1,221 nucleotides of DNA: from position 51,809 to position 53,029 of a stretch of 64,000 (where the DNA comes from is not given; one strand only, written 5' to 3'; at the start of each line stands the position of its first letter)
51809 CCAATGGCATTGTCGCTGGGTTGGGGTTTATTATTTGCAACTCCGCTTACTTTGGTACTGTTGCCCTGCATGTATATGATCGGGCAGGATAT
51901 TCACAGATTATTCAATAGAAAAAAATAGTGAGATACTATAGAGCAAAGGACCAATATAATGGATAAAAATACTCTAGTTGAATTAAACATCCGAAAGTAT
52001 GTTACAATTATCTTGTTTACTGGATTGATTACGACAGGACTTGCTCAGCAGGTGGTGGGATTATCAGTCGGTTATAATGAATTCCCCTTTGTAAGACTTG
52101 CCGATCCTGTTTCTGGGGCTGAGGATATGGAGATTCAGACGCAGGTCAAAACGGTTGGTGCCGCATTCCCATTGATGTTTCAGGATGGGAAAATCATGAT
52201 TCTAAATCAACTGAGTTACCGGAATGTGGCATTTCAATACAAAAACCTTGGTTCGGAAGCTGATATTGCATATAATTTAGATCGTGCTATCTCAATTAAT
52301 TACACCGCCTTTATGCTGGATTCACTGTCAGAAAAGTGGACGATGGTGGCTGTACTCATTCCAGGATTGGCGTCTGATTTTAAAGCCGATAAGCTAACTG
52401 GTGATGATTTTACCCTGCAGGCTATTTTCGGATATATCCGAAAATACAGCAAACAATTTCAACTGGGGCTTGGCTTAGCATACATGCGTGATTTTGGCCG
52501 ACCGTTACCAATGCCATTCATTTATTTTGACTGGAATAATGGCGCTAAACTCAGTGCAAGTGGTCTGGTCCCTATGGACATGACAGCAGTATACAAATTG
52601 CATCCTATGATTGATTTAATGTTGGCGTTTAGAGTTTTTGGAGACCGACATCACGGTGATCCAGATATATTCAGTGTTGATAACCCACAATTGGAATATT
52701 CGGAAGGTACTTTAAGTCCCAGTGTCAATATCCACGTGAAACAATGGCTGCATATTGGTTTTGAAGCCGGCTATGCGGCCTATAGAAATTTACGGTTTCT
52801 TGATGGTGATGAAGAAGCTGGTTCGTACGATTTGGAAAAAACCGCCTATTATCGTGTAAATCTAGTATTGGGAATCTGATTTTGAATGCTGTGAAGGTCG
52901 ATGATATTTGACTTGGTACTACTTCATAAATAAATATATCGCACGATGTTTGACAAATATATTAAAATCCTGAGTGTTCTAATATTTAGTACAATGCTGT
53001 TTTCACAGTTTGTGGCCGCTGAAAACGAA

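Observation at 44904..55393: Adaptor-less duplicated RND permeases flanking a K+ channel, followed by an OM barrel and a patatin-POTRA-Omp85 protein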

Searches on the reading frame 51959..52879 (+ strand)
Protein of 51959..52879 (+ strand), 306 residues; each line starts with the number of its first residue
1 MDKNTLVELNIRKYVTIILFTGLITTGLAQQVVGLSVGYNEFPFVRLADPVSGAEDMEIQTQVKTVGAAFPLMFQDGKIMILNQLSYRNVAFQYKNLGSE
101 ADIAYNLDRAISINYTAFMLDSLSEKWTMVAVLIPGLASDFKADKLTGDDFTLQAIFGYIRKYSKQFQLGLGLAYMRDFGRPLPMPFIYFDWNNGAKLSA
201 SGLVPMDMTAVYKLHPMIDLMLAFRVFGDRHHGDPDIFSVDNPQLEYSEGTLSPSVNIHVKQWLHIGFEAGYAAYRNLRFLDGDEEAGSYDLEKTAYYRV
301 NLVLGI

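Call 3: search_protein_families(library=pfam, proteins=[window:51959-52879:+])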
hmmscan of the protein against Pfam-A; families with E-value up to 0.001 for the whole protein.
window:51959-52879:+ (306 aa): 1 family
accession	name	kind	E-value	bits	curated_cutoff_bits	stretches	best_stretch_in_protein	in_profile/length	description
PF19783.5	DUF6268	-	8.7e-20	71.3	22.8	1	58-282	30-251/279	Domain of unknown function (DUF6268)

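Call 4: search_protein_families(library=ncbifam, proteins=[window:51959-52879:+])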
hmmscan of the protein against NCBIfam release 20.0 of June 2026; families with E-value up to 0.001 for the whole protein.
window:51959-52879:+ (306 aa): 0 families

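Call 17: search_protein_families(library=pfam, proteins=[window:51959-52879:+], max_evalue=1)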
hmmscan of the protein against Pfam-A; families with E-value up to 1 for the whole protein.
window:51959-52879:+ (306 aa): 1 family
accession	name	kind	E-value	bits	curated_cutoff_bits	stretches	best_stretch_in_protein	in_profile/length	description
PF19783.5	DUF6268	-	8.7e-20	71.3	22.8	1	58-282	30-251/279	Domain of unknown function (DUF6268)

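Call 25: search_solved_structures(query=window:51959-52879:+, max_evalue=10)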
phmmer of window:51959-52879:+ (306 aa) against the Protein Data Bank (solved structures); distinct sequences matched with E-value up to 10: 0.

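Call 34: find_homologous_proteins(query=window:51959-52879:+)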
Query window:51959-52879:+ (306 aa): 48 proteins with E <= 0.001 among 1220 candidates.
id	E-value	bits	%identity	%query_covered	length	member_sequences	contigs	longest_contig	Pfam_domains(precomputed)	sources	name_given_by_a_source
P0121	1.1e-202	690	100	100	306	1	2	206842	PF19783.6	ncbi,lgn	-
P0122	1.1e-167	575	83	97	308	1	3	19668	PF19783.6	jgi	-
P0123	9.5e-167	572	81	100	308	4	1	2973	PF19783.6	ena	-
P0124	1.5e-165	568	83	97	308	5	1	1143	PF19783.6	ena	-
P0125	3.1e-156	537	80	92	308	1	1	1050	PF19783.6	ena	-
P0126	7.4e-139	480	71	95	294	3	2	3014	PF19783.6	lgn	-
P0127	1.1e-131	457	67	95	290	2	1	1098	PF19783.6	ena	-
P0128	1.7e-128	446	66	97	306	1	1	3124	PF19783.6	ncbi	-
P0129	1.2e-126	440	69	91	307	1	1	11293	PF19783.6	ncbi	ncbi:MAG: DUF6268 family outer membrane beta-barrel protein [Candidatus Neomarinimicrobiota bacteriu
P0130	2.0e-120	420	62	99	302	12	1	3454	PF19783.6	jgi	jgi:hypothetical protein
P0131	8.0e-120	418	62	97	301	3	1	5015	PF19783.6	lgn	-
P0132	4.5e-118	412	62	92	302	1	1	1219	PF19783.6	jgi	jgi:hypothetical protein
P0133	3.4e-117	409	62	92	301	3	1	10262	PF19783.6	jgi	jgi:hypothetical protein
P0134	1.6e-113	397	59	97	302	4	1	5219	PF19783.6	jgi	-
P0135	2.9e-109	383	58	91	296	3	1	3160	PF19783.6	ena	-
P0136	3.9e-109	383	57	94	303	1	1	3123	PF19783.6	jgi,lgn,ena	-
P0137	1.4e-108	381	55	97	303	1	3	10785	PF19783.6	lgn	-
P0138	8.1e-107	375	56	100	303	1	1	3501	PF19783.6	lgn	-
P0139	4.7e-105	369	56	95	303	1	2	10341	PF19783.6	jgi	-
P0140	5.0e-103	363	58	93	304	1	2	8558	PF19783.6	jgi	-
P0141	3.2e-102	360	54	99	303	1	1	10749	PF19783.6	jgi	-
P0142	1.9e-101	357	55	93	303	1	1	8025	PF19783.6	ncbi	-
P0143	2.1e-101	357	54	93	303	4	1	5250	PF19783.6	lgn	-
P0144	2.7e-101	357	53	97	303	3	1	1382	PF19783.6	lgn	-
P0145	7.8e-100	352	53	93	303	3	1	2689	PF19783.6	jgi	jgi:hypothetical protein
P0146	1.8e-99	351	52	96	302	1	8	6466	PF19783.6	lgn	-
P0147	3.0e-97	344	52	99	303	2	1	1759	PF19783.6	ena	-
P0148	3.1e-97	344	52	97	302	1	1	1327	PF19783.6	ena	-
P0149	7.9e-97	342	54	92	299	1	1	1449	PF19783.6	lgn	-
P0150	2.2e-96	341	51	96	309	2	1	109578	PF19783.6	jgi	jgi:hypothetical protein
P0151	2.1e-95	338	52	91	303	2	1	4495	PF19783.6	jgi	-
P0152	2.6e-94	334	53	93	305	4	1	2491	PF19783.6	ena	-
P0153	3.7e-94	333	51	95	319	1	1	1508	PF19783.6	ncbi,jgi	-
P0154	2.0e-91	325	50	97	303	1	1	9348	PF19783.6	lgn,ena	-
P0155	2.6e-91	324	51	91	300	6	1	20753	PF19783.6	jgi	jgi:hypothetical protein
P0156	1.3e-89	319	50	95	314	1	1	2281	PF19783.6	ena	-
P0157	1.8e-89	318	59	82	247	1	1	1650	PF19783.6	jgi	-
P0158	1.9e-89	318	50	94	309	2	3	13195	PF19783.6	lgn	-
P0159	3.7e-89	317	50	91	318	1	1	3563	PF19783.6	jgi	-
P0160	2.4e-88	314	48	97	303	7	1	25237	PF19783.6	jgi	jgi:hypothetical protein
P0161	6.4e-87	310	49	97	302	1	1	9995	PF19783.6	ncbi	-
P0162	3.0e-85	304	47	96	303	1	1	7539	PF19783.6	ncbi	-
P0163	3.8e-85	304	49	87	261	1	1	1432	PF19783.6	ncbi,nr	ncbi:MAG TPA: DUF6268 family outer membrane beta-barrel protein, partial [Candidatus Krumholzibacter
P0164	1.7e-84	302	45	99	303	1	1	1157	PF19783.6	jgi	jgi:hypothetical protein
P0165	9.8e-82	293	44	96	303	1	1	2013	PF19783.6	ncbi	-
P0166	2.0e-79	285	44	100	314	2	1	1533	PF19783.6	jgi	-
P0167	6.3e-76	274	43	95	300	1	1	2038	PF19783.6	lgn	-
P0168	9.2e-65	237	59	58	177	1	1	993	PF19783.6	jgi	jgi:hypothetical protein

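Call 35: find_encoding_contigs(protein=P0122, flank=10000, max_places=3)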
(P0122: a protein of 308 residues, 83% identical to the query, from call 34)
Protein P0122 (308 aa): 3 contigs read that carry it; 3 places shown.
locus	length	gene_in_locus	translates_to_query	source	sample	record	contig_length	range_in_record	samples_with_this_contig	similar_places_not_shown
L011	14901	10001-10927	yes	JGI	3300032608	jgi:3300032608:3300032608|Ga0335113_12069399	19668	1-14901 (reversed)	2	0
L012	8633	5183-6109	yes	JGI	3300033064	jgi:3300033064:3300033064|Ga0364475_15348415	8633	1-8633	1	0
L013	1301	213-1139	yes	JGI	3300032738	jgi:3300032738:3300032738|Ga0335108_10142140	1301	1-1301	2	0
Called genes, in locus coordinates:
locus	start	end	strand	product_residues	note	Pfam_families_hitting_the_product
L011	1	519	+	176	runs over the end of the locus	-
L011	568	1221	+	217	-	PF01852:START (weak)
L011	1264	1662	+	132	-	-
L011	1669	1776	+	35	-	-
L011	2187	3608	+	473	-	PF02321:OEP (weak)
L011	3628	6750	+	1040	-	PF00873:ACR_tran, PF02355:SecD_SecF_C (weak)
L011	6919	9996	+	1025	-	PF00873:ACR_tran, PF02355:SecD_SecF_C (weak)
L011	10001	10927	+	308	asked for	PF19783:DUF6268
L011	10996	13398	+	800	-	PF01734:Patatin, PF07244:POTRA, PF01103:Omp85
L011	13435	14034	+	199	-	-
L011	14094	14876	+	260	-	PF11185:DUF2971 (weak)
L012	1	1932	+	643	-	?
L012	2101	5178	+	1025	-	PF00873:ACR_tran, PF02355:SecD_SecF_C (weak)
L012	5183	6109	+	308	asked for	PF19783:DUF6268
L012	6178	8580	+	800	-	PF01734:Patatin, PF07244:POTRA, PF01103:Omp85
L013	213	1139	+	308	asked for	PF19783:DUF6268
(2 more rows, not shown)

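Call 36: find_encoding_contigs(protein=P0141, flank=10000, max_places=2)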
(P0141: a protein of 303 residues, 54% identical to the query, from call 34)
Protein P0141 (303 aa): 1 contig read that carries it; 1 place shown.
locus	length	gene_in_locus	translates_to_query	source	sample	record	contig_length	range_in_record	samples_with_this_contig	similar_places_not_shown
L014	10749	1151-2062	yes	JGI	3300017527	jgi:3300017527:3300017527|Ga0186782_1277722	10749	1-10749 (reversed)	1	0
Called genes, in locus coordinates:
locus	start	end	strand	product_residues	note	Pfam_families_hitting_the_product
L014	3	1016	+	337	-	?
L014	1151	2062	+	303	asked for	PF19783:DUF6268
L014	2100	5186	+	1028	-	PF00873:ACR_tran, PF09580:Spore_YhcN_YlaJ (weak), PF02355:SecD_SecF_C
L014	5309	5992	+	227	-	PF07885:Ion_trans_2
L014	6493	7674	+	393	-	PF00266:Aminotran_5, PF00155:Aminotran_1_2 (weak), PF01041:DegT_DnrJ_EryC1, PF01053:Cys_Met_Meta_PP, PF01212:Beta_elim_lyase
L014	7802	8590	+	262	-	PF00106:adh_short, PF08659:KR, PF13561:adh_short_C2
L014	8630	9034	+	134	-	-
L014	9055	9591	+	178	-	PF01936:NYN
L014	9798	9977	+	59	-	PF03621:MbtH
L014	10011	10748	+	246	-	?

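Call 37: find_encoding_contigs(protein=P0150, flank=10000, max_places=2)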
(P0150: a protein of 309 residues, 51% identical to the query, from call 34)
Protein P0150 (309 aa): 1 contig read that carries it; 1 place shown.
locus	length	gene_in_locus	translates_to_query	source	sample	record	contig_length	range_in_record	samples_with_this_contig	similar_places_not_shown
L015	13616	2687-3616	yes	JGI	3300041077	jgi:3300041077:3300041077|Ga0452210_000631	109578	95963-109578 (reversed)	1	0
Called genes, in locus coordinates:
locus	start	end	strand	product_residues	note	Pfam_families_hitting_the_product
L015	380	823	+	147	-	PF04828:GFA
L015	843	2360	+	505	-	PF01432:Peptidase_M3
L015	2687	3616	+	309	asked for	PF19783:DUF6268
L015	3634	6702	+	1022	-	PF00873:ACR_tran, PF02355:SecD_SecF_C (weak)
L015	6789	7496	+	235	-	PF03009:GDPD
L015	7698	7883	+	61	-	-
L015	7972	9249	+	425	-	PF07690:MFS_1, PF11700:ATG22, PF13347:MFS_2 (weak), PF07690:MFS_1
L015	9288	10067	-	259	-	PF00881:Nitroreductase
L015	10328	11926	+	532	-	PF24316:Tli3 (faint), PF02012:BNR (faint), PF13088:BNR_2 (faint), PF18962:Por_Secre_tail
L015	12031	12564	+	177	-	-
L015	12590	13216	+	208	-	PF01625:PMSR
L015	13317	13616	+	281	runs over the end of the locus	PF00583:Acetyltransf_1, PF13673:Acetyltransf_10, PF13508:Acetyltransf_7, PF13527:Acetyltransf_9 (faint), PF08445:FR47 (weak), PF18014:Acetyltransf_18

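Call 68: predict_structure(alignment_id=A3)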
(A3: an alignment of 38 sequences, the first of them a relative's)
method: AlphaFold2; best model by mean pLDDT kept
length: 306 residues; sequences in the alignment: 38
mean_pLDDT: 85.3   pTM: 0.77
mean pLDDT of the five models: 85.3, 83.4, 83.4, 83.3, 83.3
residues with pLDDT >= 90: 155; 70-90: 117; 50-70: 24; < 50: 10
segments of 3 or more residues with pLDDT < 50: 22-31
pLDDT, mean of each block of 10 residues (from residue 1): 71 71 35 84 93 87 93 86 92 84 74 91 93 87 72 91 94 78 82 91 91 95 90 83 89 95 92 93 84 95 88
secondary structure, 60 per line:
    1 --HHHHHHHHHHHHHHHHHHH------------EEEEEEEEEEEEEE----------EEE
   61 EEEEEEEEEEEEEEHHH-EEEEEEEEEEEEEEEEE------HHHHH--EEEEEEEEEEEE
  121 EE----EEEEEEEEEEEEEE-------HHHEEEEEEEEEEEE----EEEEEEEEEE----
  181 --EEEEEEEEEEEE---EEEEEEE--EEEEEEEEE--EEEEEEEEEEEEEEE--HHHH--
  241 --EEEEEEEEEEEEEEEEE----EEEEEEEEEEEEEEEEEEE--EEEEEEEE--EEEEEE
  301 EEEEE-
elements in order: H3-21 E34-47 E58-74 E79-95 H102-106 E109-122 E127-140 E151-162 E167-176 E183-194 E198-204 E207-215 E218-232 H235-238 E243-259 E264-282 E285-292 E295-305

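Call 71: fold_search(model_id=the predicted structure, library=pdb)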
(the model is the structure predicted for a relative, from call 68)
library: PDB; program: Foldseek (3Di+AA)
matches with E <= 10: 836; with E <= 0.001: 66
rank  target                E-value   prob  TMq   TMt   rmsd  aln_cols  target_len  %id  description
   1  1k24                  2.7e-05  1.00  0.34  0.39  12.8       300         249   10  Crystal Structure of the OpcA Outer Membrane Adhesin/Invasin from Neisseria meningitidis (released 2002-03-27)
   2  2wjq                  4.8e-05  1.00  0.39  0.54   8.0       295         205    8  NanC porin structure in hexagonal crystal form. (released 2009-10-13)
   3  4rl8_C                5.0e-05  1.00  0.48  0.53  10.1       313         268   10  Crystal structure of the COG4313 outer membrane channel from Pseudomonas putida F1 (released 2015-07-29)
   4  3slj                  5.8e-05  1.00  0.36  0.36  18.0       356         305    8  Pre-cleavage Structure of the Autotransporter EspP - N1023A mutant (released 2011-11-16)
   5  8bys_B                6.0e-05  1.00  0.30  0.29  15.1       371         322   11  Outer membrane attachment porin OmpM1 from Veillonella parvula, native (released 2023-11-08)
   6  3qq2_C                7.0e-05  1.00  0.27  0.31  20.5       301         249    8  Crystal Structure of the Beta Domain of the Bordetella Autotransporter Brka (released 2011-04-13)
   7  8byt_A                7.3e-05  1.00  0.30  0.30  19.0       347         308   12  Outer membrane attachment porin OmpM1 from Veillonella parvula, C3 symmetry (released 2023-11-08)
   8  3slt                  8.4e-05  1.00  0.38  0.38  17.7       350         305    8  Pre-cleavage Structure of the Autotransporter EspP - N1023S Mutant (released 2011-11-16)
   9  3aeh_A                1.1e-04  1.00  0.29  0.31  17.2       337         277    7  Integral membrane domain of autotransporter Hbp (released 2010-07-07)
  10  8bym_A                1.2e-04  1.00  0.31  0.30  15.7       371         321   11  Outer membrane attachment porin OmpM1 from Veillonella parvula (released 2023-11-08)
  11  6z37                  1.3e-04  1.00  0.40  0.32  16.1       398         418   10  TodX monoaromatic hydrocarbon channel deltaS2 mutant (released 2020-11-04)
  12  9a2y_MODEL_1_A        1.4e-04  0.99  0.25  0.22  19.1       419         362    8  Model of E. coli OmpF by in-cell photo-crosslinking MS and deep learning (released 2023-02-24)
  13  3slo                  1.5e-04  1.00  0.35  0.35  19.3       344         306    8  Pre-cleavage Structure of the Autotransporter EspP - N1023D mutant (released 2011-11-16)
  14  3qq2_B                1.6e-04  1.00  0.32  0.37  17.6       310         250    8  Crystal Structure of the Beta Domain of the Bordetella Autotransporter Brka (released 2011-04-13)
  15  4rl8_A                1.6e-04  1.00  0.47  0.52  10.6       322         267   10  Crystal structure of the COG4313 outer membrane channel from Pseudomonas putida F1 (released 2015-07-29)
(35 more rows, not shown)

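Call 78: find_encoding_contigs(protein=P0160, flank=8000, max_places=1)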
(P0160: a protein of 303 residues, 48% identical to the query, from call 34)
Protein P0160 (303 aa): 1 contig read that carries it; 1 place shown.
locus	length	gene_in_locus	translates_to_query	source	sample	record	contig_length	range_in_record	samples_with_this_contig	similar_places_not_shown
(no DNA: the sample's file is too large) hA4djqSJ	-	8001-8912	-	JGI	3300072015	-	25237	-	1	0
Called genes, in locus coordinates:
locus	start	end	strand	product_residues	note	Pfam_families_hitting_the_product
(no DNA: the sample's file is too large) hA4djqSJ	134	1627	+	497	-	-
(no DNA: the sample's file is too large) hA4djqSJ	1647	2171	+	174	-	PF00873:ACR_tran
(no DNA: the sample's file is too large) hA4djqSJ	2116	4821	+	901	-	PF00873:ACR_tran, PF02355:SecD_SecF_C (faint)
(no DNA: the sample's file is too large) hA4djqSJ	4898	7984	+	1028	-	PF00873:ACR_tran, PF02355:SecD_SecF_C (weak)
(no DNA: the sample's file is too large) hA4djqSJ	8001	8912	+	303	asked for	PF19783:DUF6268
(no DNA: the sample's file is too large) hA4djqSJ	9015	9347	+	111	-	?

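Call 79: find_encoding_contigs(protein=P0155, flank=8000, max_places=1)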
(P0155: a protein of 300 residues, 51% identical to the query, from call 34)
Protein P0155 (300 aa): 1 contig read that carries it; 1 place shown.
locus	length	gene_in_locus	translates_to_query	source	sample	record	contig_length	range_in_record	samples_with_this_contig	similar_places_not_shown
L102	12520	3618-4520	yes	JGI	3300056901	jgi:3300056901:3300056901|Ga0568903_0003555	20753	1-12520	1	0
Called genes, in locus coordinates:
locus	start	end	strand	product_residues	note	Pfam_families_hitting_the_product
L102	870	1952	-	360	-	PF00144:Beta-lactamase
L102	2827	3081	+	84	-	PF01527:HTH_Tnp_1 (weak)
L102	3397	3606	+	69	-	-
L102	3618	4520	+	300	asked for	PF19783:DUF6268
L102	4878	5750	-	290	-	PF20230:DUF6588 (weak)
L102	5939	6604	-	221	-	-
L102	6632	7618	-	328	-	PF12146:Hydrolase_4, PF00561:Abhydrolase_1, PF12697:Abhydrolase_6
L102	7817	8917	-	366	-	PF12833:HTH_18, PF00165:HTH_AraC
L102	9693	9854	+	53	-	-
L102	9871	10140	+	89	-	-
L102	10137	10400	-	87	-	PF13358:DDE_3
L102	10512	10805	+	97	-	-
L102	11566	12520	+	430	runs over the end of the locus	PF00657:Lipase_GDSL, PF13472:Lipase_GDSL_2, PF18962:Por_Secre_tail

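Call 89: search_protein_families(library=ncbifam, proteins=[L011:2187-3608:+, L014:5309-5992:+], max_evalue=0.001)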
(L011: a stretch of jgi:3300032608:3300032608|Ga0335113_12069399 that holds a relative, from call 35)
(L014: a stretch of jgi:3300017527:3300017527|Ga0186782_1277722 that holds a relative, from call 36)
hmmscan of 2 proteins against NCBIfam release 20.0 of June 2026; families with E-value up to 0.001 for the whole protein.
L011:2187-3608:+ (473 aa): 1 family
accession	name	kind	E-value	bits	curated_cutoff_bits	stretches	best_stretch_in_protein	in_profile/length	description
TIGR01845.1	outer_NodT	subfamily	0.00027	19.9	210.05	0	166-257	156-247/460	efflux transporter outer membrane subunit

L014:5309-5992:+ (227 aa): 1 family
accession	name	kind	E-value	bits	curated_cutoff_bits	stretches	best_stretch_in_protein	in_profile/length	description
NF007828.0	PRK10537.1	equivalog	1.3e-08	34.2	425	1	82-222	100-233/403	voltage-gated potassium channel protein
